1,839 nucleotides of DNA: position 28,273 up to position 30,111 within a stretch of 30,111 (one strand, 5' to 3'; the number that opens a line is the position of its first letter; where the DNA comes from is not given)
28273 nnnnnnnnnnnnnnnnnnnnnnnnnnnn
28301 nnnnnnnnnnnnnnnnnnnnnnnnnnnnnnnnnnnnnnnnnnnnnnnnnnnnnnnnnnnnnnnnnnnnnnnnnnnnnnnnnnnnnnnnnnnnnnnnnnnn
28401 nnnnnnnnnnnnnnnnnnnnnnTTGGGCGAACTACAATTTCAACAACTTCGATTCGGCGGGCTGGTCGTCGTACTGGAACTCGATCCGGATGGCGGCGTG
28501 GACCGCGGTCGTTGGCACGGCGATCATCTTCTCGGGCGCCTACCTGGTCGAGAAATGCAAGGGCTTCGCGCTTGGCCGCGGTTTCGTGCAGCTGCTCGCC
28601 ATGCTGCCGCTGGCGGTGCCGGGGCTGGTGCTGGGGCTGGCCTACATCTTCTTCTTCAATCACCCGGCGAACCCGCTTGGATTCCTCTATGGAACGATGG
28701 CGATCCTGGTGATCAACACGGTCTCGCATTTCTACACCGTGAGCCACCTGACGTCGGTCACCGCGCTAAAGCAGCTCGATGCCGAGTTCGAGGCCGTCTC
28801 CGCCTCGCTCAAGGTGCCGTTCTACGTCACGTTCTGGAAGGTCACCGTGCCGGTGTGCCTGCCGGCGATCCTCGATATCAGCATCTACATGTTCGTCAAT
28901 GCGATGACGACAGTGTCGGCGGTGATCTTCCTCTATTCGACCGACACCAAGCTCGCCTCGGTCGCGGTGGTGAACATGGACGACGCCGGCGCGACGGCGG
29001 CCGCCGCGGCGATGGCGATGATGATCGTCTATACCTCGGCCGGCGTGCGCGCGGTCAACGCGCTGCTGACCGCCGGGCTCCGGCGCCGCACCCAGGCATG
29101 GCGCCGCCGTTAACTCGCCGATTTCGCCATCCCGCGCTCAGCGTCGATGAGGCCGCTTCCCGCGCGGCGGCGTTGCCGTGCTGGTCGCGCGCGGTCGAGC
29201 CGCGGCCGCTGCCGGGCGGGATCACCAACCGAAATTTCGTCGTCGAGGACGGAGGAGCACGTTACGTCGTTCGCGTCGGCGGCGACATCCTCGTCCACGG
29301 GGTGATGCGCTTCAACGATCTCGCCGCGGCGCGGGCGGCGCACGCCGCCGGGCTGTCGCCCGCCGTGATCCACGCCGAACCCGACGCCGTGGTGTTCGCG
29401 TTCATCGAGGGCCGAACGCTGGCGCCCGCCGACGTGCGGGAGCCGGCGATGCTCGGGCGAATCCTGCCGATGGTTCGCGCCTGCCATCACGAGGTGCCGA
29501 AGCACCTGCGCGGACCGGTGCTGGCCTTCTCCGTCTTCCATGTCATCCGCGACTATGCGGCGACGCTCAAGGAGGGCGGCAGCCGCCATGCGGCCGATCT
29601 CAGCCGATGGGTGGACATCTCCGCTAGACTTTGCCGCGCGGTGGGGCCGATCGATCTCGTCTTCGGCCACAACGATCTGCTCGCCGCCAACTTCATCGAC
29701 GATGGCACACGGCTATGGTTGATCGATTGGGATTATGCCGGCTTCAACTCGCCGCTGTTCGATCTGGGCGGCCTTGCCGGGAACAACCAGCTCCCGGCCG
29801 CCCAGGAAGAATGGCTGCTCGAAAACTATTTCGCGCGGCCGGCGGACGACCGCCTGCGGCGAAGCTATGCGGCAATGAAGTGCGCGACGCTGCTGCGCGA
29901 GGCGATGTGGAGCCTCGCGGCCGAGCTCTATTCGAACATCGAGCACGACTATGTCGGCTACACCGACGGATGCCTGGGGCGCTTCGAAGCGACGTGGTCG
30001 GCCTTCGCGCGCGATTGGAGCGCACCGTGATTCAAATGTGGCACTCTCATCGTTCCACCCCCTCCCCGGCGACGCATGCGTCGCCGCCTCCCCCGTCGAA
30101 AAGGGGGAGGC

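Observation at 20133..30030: Candidate undescribed pathway: stepwise N-demethylation of a methylated aminophosphonate or phosphocholine-like compound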

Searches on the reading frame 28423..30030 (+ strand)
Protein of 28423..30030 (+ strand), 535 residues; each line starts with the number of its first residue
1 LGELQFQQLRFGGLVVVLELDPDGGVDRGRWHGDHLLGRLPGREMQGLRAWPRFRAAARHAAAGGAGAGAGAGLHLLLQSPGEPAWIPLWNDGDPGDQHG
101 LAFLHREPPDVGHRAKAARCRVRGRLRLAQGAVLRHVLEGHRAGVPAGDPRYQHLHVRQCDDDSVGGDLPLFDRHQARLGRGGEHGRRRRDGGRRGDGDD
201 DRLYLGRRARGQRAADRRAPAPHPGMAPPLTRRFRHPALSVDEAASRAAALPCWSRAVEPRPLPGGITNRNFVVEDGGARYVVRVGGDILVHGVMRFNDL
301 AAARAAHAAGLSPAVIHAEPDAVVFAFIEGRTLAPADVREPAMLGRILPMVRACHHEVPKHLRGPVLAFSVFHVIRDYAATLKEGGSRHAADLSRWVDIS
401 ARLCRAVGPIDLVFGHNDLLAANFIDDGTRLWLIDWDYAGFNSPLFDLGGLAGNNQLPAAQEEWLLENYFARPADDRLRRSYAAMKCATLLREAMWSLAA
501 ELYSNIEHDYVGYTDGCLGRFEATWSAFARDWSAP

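Call 3: search_protein_families(library=pfam, proteins=[window:28423-30030:+])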
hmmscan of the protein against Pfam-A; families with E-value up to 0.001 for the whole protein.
window:28423-30030:+ (535 aa): 2 families
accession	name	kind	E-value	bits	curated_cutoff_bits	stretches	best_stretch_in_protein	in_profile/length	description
PF01633.27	Choline_kinase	-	1.2e-14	54.7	29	1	263-449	4-201/300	Choline/ethanolamine kinase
PF01636.29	APH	-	9.9e-11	42.3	23.2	1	261-476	3-232/239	Phosphotransferase enzyme family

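Call 4: search_protein_families(library=ncbifam, proteins=[window:28423-30030:+])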
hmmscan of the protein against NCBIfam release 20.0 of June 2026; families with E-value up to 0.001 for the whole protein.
window:28423-30030:+ (535 aa): 3 families
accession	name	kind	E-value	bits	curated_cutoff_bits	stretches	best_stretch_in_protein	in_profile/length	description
NF041256.1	GntI_guanitoxin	equivalog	7e-38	130.5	357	1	265-515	23-276/282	guanitoxin biosynthesis pre-guanitoxin N-oxide kinase GntI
TIGR02721.1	ycfN_thiK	equivalog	3e-14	52.8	299.45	1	264-473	5-205/256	thiamine kinase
NF007620.0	PRK10271.1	equivalog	0.00065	19.4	206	0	391-441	140-192/274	thiamine kinase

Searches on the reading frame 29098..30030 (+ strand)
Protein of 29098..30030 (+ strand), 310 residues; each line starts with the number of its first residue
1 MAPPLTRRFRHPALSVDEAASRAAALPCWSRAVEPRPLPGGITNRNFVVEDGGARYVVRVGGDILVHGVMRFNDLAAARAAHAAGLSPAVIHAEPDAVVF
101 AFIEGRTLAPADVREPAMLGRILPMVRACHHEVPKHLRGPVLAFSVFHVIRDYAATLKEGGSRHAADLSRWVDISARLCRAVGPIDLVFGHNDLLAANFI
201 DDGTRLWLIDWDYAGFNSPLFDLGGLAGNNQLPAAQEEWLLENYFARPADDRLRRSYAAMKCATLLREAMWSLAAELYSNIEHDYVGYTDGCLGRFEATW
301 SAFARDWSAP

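Call 37: find_related_loci(query=window:29098-30030:+, collection=genome_contigs, flank=10000)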
Query window:29098-30030:+ (310 aa) in genome_contigs; peptide patterns used: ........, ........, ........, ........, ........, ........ (x = any residue, [..] = any of these).
597 stretches matched a pattern (row limit reached: there are more); 542 encode a relative of the query (tblastn E <= 1e-3); the best 80 are kept; 80 distinct loci.
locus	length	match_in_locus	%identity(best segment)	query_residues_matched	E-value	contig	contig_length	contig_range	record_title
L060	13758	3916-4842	70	1-310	2e-139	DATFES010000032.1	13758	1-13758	MAG TPA_asm: Alphaproteobacteria bacterium isolate SMAG_U8614 k141_2185753, whole genome shotgun sequence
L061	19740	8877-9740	63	16-303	4e-127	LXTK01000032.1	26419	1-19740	MAG: Proteobacteria bacterium SPGG2 1145, whole genome shotgun sequence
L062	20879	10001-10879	62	15-307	8e-122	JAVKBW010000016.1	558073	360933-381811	MAG: Alphaproteobacteria bacterium isolate F4-SAH-03 k141_53715, whole genome shotgun sequence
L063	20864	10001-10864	65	16-303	6e-121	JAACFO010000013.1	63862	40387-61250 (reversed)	MAG: Gammaproteobacteria bacterium isolate bin.98 scaffold_82, whole genome shotgun sequence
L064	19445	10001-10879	62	15-307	9e-121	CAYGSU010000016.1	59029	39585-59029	MAG TPA_asm: uncultured Flavobacteriaceae bacterium isolate ERP117304_co2_140 genome assembly, contig: NODE_483_length_5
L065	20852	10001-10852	67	22-305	4e-120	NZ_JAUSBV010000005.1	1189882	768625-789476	MAG: Parvibaculum sp. isolate E9_concoct.bin.21 E9_k141_80392, whole genome shotgun sequence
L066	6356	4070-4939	64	16-305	3e-118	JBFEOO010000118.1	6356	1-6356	MAG: Arenicellales bacterium isolate Mix_mud04.2021.02.41 k141_1883217_length_6356_cov_13.7202, whole genome shotgun seq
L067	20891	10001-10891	62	5-301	2e-118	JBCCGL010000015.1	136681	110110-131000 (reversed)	MAG: Pseudomonadota bacterium isolate P01_B01_bin.42 k141_984413_length_136681_cov_24.0469, whole genome shotgun sequenc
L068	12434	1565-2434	65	16-305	3e-118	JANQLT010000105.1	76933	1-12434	MAG: Kiloniellales bacterium isolate PL25a_bin.68 k99_3983217, whole genome shotgun sequence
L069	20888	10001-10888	65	13-308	1e-117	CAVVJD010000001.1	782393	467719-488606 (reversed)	MAG: uncultured Alphaproteobacteria bacterium isolate MFD04850.bin.2.271 genome assembly, contig: contig_100319, whole g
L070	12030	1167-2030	65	16-303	1e-116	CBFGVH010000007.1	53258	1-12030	MAG TPA_asm: uncultured Gammaproteobacteria bacterium isolate SRR17295757_binner13_Refined_112 genome assembly, contig: 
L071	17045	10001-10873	60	15-305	8e-117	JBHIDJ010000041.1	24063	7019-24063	MAG: Acidiferrobacterales bacterium isolate Baj_1_bin.3 NODE_45_length_24063_cov_11.987421, whole genome shotgun sequenc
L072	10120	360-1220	63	18-304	6e-116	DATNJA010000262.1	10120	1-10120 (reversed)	MAG TPA_asm: Candidatus Udaeobacter sp. isolate SMAG_U11387 k141_348818, whole genome shotgun sequence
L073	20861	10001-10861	64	19-305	3e-115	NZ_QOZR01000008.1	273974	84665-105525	Virgifigura deserti strain SYSU D60014 s1173_Contig8, whole genome shotgun sequence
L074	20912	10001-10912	62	2-305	2e-115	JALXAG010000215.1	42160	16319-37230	MAG: Sneathiellales bacterium isolate T2_metabat1_scaf2bin.244 T2_NODE_562_length_42160_cov_2.756144, whole genome shotg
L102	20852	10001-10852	58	20-303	2e-111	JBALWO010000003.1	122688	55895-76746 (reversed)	MAG: Pseudomonas marincola isolate 7NakV-03 NODE_38_length_122688_cov_11.815914, whole genome shotgun sequence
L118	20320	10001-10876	59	14-305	2e-109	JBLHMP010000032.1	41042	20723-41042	MAG: Granulosicoccus sp. isolate 3300057242_48 Ga0535639_0000456, whole genome shotgun sequence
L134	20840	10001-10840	58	26-305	1e-108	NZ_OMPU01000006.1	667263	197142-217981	Kiloniella sp. EL199 isolate Kiloniella sp. strain EL199, whole genome shotgun sequence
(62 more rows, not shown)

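Call 40: search_protein_families(library=pfam, proteins=[L102:3485-4423:-, L102:4516-5418:+, L102:5621-6967:+, L102:6970-8001:-, L102:8359-9153:+, L102:9184-9762:-, L102:13340-13864:-, L102:14027-14986:-, L102:15219-16199:+, L102:16264-17097:+])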
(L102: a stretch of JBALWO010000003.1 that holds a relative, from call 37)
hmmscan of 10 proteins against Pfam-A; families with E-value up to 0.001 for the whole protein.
L102:3485-4423:- (312 aa): 3 families
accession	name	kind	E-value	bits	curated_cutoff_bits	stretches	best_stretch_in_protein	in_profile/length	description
PF05368.20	NmrA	-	4.8e-11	43.2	27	1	2-106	3-107/298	NmrA-like family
PF01370.27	Epimerase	-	6.6e-08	32.7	20.9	1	4-221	1-238/240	NAD dependent epimerase/dehydratase family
PF13460.12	NAD_binding_10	-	9.1e-06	26.1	27.2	1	8-100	1-92/184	NAD(P)H-binding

L102:4516-5418:+ (300 aa): 3 families
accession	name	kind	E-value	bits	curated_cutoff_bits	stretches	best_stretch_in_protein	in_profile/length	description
PF03466.25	LysR_substrate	-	7.4e-29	101.1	28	1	96-293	4-208/209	LysR substrate binding domain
PF00126.33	HTH_1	-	4.4e-18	65.4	26.6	1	10-68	1-59/60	Bacterial regulatory helix-turn-helix protein, lysR family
PF12840.13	HTH_20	-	0.00068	20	27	0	24-48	20-44/51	Helix-turn-helix domain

L102:5621-6967:+ (448 aa): 5 families
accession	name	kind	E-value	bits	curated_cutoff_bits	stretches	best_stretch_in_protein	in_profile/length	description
PF00270.35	DEAD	-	1.3e-53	181.7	26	1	26-196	1-166/167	DEAD/DEAH box helicase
PF00271.37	Helicase_C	-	1.7e-33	115.6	23.5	1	232-340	2-110/110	Helicase conserved C-terminal domain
PF04851.21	ResIII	-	3e-08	34.2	22.5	1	40-191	24-163/164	Type III restriction enzyme, res subunit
PF13245.12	AAA_19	-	2e-05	25.2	25.1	0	32-180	4-117/134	AAA domain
PF06862.17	Utp25_C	-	0.00062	19.9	32.8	0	235-330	36-134/190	Utp25, C-terminal domain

L102:6970-8001:- (343 aa): 6 families
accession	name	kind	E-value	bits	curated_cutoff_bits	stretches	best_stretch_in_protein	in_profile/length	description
PF13417.12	GST_N_3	-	1.9e-08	35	22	1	9-85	1-74/75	Glutathione S-transferase, N-terminal domain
PF13410.11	GST_C_2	-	3.1e-08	34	24.9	1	174-236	8-68/69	Glutathione S-transferase, C-terminal domain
PF21972.1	Arc1p_N_like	-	5.9e-06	27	27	1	177-239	17-78/81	Nuclear-export cofactor Arc1p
PF00043.30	GST_C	-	9e-06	26.3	20.7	1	178-236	32-87/93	Glutathione S-transferase, C-terminal domain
PF17171.9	GST_C_6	-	1.9e-05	24.7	28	1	180-216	4-40/64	Glutathione S-transferase, C-terminal domain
PF14497.11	GST_C_3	-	3.8e-05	24.3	21.6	1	168-243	17-96/104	Glutathione S-transferase, C-terminal domain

L102:8359-9153:+ (264 aa): 2 families
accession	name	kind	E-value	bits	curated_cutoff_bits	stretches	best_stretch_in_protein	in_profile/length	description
PF00378.25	ECH_1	-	2e-59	201.4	27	1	15-263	7-250/251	Enoyl-CoA hydratase/isomerase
PF16113.10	ECH_2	-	4e-33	115.7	27.2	1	16-194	3-179/335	Enoyl-CoA hydratase/isomerase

L102:9184-9762:- (192 aa): 3 families
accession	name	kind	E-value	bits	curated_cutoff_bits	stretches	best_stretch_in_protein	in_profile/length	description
PF08241.18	Methyltransf_11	-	5.4e-08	33.8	21.2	1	46-99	44-95/95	Methyltransferase domain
PF13649.12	Methyltransf_25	-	4.8e-06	27.6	27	1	48-95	50-97/97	Methyltransferase domain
PF13489.12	Methyltransf_23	-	0.00015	21.9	27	1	6-173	21-163/164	Methyltransferase domain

L102:13340-13864:- (174 aa): 1 family
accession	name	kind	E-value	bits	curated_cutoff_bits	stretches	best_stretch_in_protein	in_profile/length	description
PF04344.18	CheZ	-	1.9e-10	41.4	30.7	1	76-173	102-198/203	Chemotaxis phosphatase, CheZ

L102:14027-14986:- (319 aa): 6 families
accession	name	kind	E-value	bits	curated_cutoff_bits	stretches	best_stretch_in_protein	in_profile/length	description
PF01408.29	GFO_IDH_MocA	-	7.2e-21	75.5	24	1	5-122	3-120/120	Oxidoreductase family, NAD-binding Rossmann fold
PF02894.22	GFO_IDH_MocA_C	-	4.4e-10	40.2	22.9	1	135-316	2-206/218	Oxidoreductase family, C-terminal alpha/beta domain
PF22725.1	GFO_IDH_MocA_C3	-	8.5e-09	35.9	27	1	131-251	2-123/124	GFO/IDH/MocA C-terminal domain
PF03446.21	NAD_binding_2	-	5.3e-08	33.5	21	1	4-115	1-111/161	NAD binding domain of 6-phosphogluconate dehydrogenase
PF03807.23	F420_oxidored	-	3.1e-05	24.9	21.6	1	5-91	2-88/94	NADP oxidoreductase coenzyme F420-dependent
PF03447.22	NAD_binding_3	-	0.00064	20.9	24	0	9-116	1-111/116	Homoserine dehydrogenase, NAD binding domain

L102:15219-16199:+ (326 aa): 1 family
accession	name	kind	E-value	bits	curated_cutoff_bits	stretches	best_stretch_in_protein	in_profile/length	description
PF04069.17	OpuAC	-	2.5e-58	198.2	21.2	1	43-296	2-257/257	Substrate binding domain of ABC-type glycine betaine transport system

L102:16264-17097:+ (277 aa): 1 family
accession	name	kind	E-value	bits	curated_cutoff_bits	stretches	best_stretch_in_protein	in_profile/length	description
PF00528.27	BPD_transp_1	-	2.6e-25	89.6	26.4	1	111-272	1-175/184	Binding-protein-dependent transport system inner membrane component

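Call 42: search_protein_families(library=ncbifam, proteins=[L134:2143-4659:+, L134:4778-5539:+, L134:5821-6777:+, L134:6907-7944:+, L134:7941-9962:+, L134:9971-10846:+, L134:10856-13315:+, L134:13514-14692:+, L134:14784-16019:-, L118:850-1773:-], max_evalue=1e-10)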
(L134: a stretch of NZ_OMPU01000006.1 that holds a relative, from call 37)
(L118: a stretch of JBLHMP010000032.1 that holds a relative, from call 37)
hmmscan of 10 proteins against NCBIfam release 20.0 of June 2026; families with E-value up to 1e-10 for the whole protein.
L134:2143-4659:+ (838 aa): 4 families
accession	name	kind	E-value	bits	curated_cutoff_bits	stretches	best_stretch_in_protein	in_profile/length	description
TIGR01970.1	DEAH_box_HrpB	equivalog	0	1055.2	546.15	1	4-832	1-824/825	ATP-dependent helicase HrpB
NF008662.0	PRK11664.1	equivalog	1.2e-280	933.4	1053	1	2-833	2-812/813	ATP-dependent helicase HrpB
TIGR01967.1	DEAH_box_HrpA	equivalog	1.3e-91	308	722.75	1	4-453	66-520/1284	ATP-dependent RNA helicase HrpA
NF008348.1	PRK11131.1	equivalog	1.1e-82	278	1400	1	4-453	67-522/1287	ATP-dependent RNA helicase HrpA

L134:4778-5539:+ (253 aa): 10 families
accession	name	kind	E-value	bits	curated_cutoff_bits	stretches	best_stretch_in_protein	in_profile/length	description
NF041397.1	TranRegGlpR_Halo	equivalog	3.5e-53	180.8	300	1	2-251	2-251/253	HTH-type transcriptional regulator GlpR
NF008154.0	PRK10906.1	equivalog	8.5e-49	166.1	331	1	1-249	1-249/252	DeoR/GlpR family transcriptional regulator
NF040755.1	AgaR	equivalog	2.7e-48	164.3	260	1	3-251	4-255/256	transcriptional repressor AgaR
NF007753.1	PRK10434.1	equivalog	6e-42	144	350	1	1-251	1-252/253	glucitol operon DNA-binding transcriptional repressor SrlR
NF007316.0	PRK09802.1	equivalog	6.5e-40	137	351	1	4-252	16-267/269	DeoR family transcriptional regulator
NF040890.1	trans_reg_YgbI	equivalog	9.3e-31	107.2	400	1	4-252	4-252/253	DNA-binding transcriptional repressor YgbI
NF007720.0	PRK10411.1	equivalog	6.1e-30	104.3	259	1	4-233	3-234/243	L-fucose operon activator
NF010034.0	PRK13509.1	equivalog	3.2e-29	102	244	1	1-251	1-250/251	HTH-type transcriptional regulator UlaR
NF007961.0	PRK10681.1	equivalog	5.5e-27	94.7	244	1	6-250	8-251/252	DNA-binding transcriptional repressor DeoR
NF040887.2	trans_reg_YciT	exception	6.7e-27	94.7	450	1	5-249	3-243/246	DNA-binding transcriptional regulator YciT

L134:5821-6777:+ (318 aa): 2 families
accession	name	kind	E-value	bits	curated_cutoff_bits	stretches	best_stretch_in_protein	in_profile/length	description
NF008334.0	PRK11119.1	equivalog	1.4e-11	44.1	215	0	172-318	171-324/331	glycine betaine/L-proline ABC transporter substrate-binding protein ProX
TIGR03414.1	ABC_choline_bnd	subfamily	2.9e-11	43.2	379.05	0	28-317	4-272/291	choline ABC transporter substrate-binding protein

L134:6907-7944:+ (345 aa): 166 families (the best 25 are shown)
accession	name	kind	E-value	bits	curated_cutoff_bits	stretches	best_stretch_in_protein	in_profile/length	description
TIGR01186.1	proV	subfamily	1.4e-103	346.8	326.6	1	46-281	8-243/363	betaine/proline/choline family ABC transporter ATP-binding protein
TIGR03415.1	ABC_choXWV_ATP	equivalog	1.1e-92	311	483.75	1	33-299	26-302/382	choline ABC transporter ATP-binding protein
NF007480.0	PRK10070.1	equivalog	1.3e-91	307.5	444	1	6-279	2-276/400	glycine betaine/L-proline ABC transporter ATP-binding protein ProV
TIGR03265.1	PhnT2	equivalog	8.4e-69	232.4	457.7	1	48-269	21-236/353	putative 2-aminoethylphosphonate ABC transporter ATP-binding protein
NF040933.2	ABC_arch_GlcV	equivalog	2.5e-67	227.3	450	1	43-274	18-248/357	glucose ABC transporter ATP-binding protein GlcV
TIGR00968.1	3a0106s01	subfamily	4.5e-67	226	342.75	1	48-268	17-231/237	sulfate ABC transporter ATP-binding protein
TIGR01187.1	potA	subfamily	8.4e-67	225.5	355.6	1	62-306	1-236/325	polyamine ABC transporter ATP-binding protein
NF007027.0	PRK09493.1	equivalog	2.1e-62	210.6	379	1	48-271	18-239/240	glutamine ABC transporter ATP-binding protein GlnQ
NF043075.1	MMSYN1_0197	equivalog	2.3e-62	210.9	550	1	48-285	19-247/341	spermidine/putrescine ABC transporter ATP-binding protein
NF006987.0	PRK09452.1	equivalog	2.9e-61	207.3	482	1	48-276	34-256/378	spermidine/putrescine ABC transporter ATP-binding protein PotA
NF040840.2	tungstate_WtpC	equivalog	4.9e-61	206.9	440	1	48-268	17-231/347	tungstate ABC transporter ATP-binding protein WtpC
NF008105.0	PRK10851.1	equivalog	5.1e-61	206.4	502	1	48-274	19-243/362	sulfate/thiosulfate ABC transporter ATP-binding protein CysA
TIGR03258.1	PhnT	equivalog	1.4e-59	201.9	499.15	1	48-281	25-250/359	2-aminoethylphosphonate ABC transport system ATP-binding subunit PhnT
TIGR02314.1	ABC_MetN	equivalog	6.4e-59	199.7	499.7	1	47-269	21-242/343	methionine ABC transporter ATP-binding protein MetN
NF008653.0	PRK11650.1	subfamily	1.3e-57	195.4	432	1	48-284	21-250/357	sn-glycerol-3-phosphate ABC transporter ATP-binding protein UgpC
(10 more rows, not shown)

L134:7941-9962:+ (673 aa): 9 families
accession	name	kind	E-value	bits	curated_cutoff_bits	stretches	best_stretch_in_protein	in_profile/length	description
TIGR03416.1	ABC_choXWV_perm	equivalog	4e-127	423.2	363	2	392-655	4-267/267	choline ABC transporter permease subunit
NF008196.0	PRK10952.1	equivalog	7.9e-111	370.3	439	2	400-664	71-334/356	glycine betaine/L-proline ABC transporter permease ProW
NF007545.0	PRK10160.1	equivalog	6.6e-22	78.2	342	1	464-664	68-265/275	taurine ABC transporter permease TauC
NF040733.1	ABC_perm_U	equivalog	7.7e-17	61.6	295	1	477-655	59-238/251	ABC transporter permease subunit SaoP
TIGR01097.1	PhnE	equivalog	3.6e-16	59.4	216.7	0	156-341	62-247/252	phosphonate ABC transporter, permease protein PhnE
TIGR00974.1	3a0107s02c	equivalog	1.3e-15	57.3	193.45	0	442-599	25-190/272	phosphate ABC transporter permease PstA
TIGR01183.1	ntrB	equivalog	1.6e-14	54.1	209.05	0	471-656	14-200/202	nitrate ABC transporter permease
NF008470.0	PRK11365.1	equivalog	1.7e-12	47.3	347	0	469-617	55-204/263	aliphatic sulfonate ABC transporter permease SsuC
NF008049.0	PRK10782.1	subfamily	3.3e-12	46.6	212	0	147-305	5-173/217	methionine ABC transporter permease MetI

L134:9971-10846:+ (291 aa): 2 families
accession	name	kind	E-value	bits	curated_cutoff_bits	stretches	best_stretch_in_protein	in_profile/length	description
NF041256.1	GntI_guanitoxin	equivalog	7.1e-51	173.1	357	1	6-279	3-280/282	guanitoxin biosynthesis pre-guanitoxin N-oxide kinase GntI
TIGR02721.1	ycfN_thiK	equivalog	6.3e-13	48.5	299.45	1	24-233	5-205/256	thiamine kinase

L134:10856-13315:+ (819 aa): 19 families
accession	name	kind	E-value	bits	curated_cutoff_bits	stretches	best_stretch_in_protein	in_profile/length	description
NF001567.0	PRK00389.1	subfamily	1.3e-56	192.1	300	1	455-778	14-329/359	glycine cleavage system aminomethyltransferase GcvT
TIGR01372.1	soxA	subfamily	5.2e-52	176.8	1164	1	423-784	605-964/996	sarcosine oxidase subunit alpha family protein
TIGR00528.1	gcvT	equivalog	5.1e-50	170.4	235.85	1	469-777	26-332/362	glycine cleavage system aminomethyltransferase GcvT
NF053776.1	TmaoDeMthMsil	equivalog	8.1e-45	153.6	1100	1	475-818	416-762/763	trimethylamine N-oxide demethylase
NF010093.0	PRK13579.1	equivalog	1.7e-43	148.8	459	1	474-779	40-338/371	glycine cleavage system aminomethyltransferase GcvT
TIGR01373.1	soxB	subfamily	2e-32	112.5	529.45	1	14-390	32-401/407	sarcosine oxidase subunit beta family protein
TIGR02352.1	thiamin_ThiO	equivalog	9e-31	107.2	250.8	1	15-229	1-216/351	glycine oxidase ThiO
NF009133.0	PRK12486.1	equivalog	3.8e-29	101.7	410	1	471-777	40-341/369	dimethylsulfoniopropionate demethylase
NF008425.0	PRK11259.1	equivalog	2.2e-23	82.8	257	1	14-224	6-214/377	N-methyl-L-tryptophan oxidase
NF001933.0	PRK00711.1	subfamily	3e-23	82.5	383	1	66-231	106-273/429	D-amino acid dehydrogenase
TIGR01377.1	soxA_mon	subfamily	1.2e-21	76.9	479.65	1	15-389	3-376/381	amino oxidase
TIGR03364.1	HpnW_proposed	hypoth_equivalog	1.1e-17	64.2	285.1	1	14-216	2-198/365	TIGR03364 family FAD-dependent oxidoreductase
NF050086.1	pipecolate_AmaA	exception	7.8e-16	57.7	600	1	11-222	24-244/425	L-pipecolate oxidase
NF047885.1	VanMgalDeMLigM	equivalog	2.8e-13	49.6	580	1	470-681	30-250/461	vanillate/3-O-methylgallate O-demethylase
NF033460.1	glycerol3P_ox_II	equivalog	3.4e-13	49.5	460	1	15-225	4-218/361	type 2 glycerol-3-phosphate oxidase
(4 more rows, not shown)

L134:13514-14692:+ (392 aa): 14 families
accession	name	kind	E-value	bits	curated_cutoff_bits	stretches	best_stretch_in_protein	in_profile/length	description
NF058672.1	4HyButDHCUPNE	equivalog_domain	1.4e-102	343.7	500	1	13-386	5-377/378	4-hydroxybutyrate dehydrogenase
TIGR02638.1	lactal_redase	equivalog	3.2e-79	266.5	523.15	1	19-378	11-374/379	lactaldehyde reductase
NF041833.1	Fe_ADH_ErcA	equivalog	7.4e-79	265.6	550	1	20-386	13-381/382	alcohol dehydrogenase-like regulatory protein ErcA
NF053866.1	CholDhdGbsBBac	equivalog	2.9e-72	243.4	550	1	6-386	4-390/392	choline dehydrogenase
NF007911.0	PRK10624.1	equivalog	6.4e-70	236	537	1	19-382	12-377/382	lactaldehyde reductase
NF007363.0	PRK09860.1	equivalog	1.3e-61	208.9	581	1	20-383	14-379/383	L-threonine dehydrogenase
NF010378.0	PRK13805.1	equivalog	2.4e-61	207.6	951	1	6-388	454-865/872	bifunctional acetaldehyde-CoA/alcohol dehydrogenase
NF011998.0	PRK15454.1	equivalog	5.2e-57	193.4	556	1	14-354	26-362/395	ethanolamine utilization ethanol dehydrogenase EutG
NF050025.1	SulfAcetaldRedSarD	equivalog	2.7e-51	174.6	700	1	19-325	12-314/385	sulfoacetaldehyde reductase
TIGR04266.1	NDMA_methanol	equivalog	1.8e-41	142.3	625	1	20-319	21-320/420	NDMA-dependent methanol dehydrogenase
TIGR03405.1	Phn_Fe-ADH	equivalog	1.7e-40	138.9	423.7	1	14-355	3-337/355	iron-containing alcohol dehydrogenase PsrA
NF011717.0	PRK15138.1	equivalog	4.5e-22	78.6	645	1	13-355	7-354/387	alcohol dehydrogenase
NF041822.1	daptide_DH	equivalog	1.4e-17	63.6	300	1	42-206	5-167/363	daptide-type RiPP biosynthesis dehydogenase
NF006941.0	PRK09423.1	subfamily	6.6e-13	48.2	336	0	141-213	108-179/367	glycerol dehydrogenase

L134:14784-16019:- (411 aa): 2 families
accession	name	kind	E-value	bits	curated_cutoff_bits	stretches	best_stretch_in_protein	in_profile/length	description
TIGR03862.1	flavo_PP4765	subfamily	4.2e-130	433.9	242.65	1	28-404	1-375/376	TIGR03862 family flavoprotein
TIGR00275.1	TIGR00275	subfamily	4e-76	256.4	183.8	1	8-397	1-400/401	aminoacetone oxidase family FAD-binding enzyme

L118:850-1773:- (307 aa): 2 families
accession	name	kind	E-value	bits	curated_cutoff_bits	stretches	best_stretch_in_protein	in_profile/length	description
NF041256.1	GntI_guanitoxin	equivalog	6.4e-41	140.5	357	1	32-289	23-281/282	guanitoxin biosynthesis pre-guanitoxin N-oxide kinase GntI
TIGR02721.1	ycfN_thiK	equivalog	6e-13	48.5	299.45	1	29-241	3-204/256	thiamine kinase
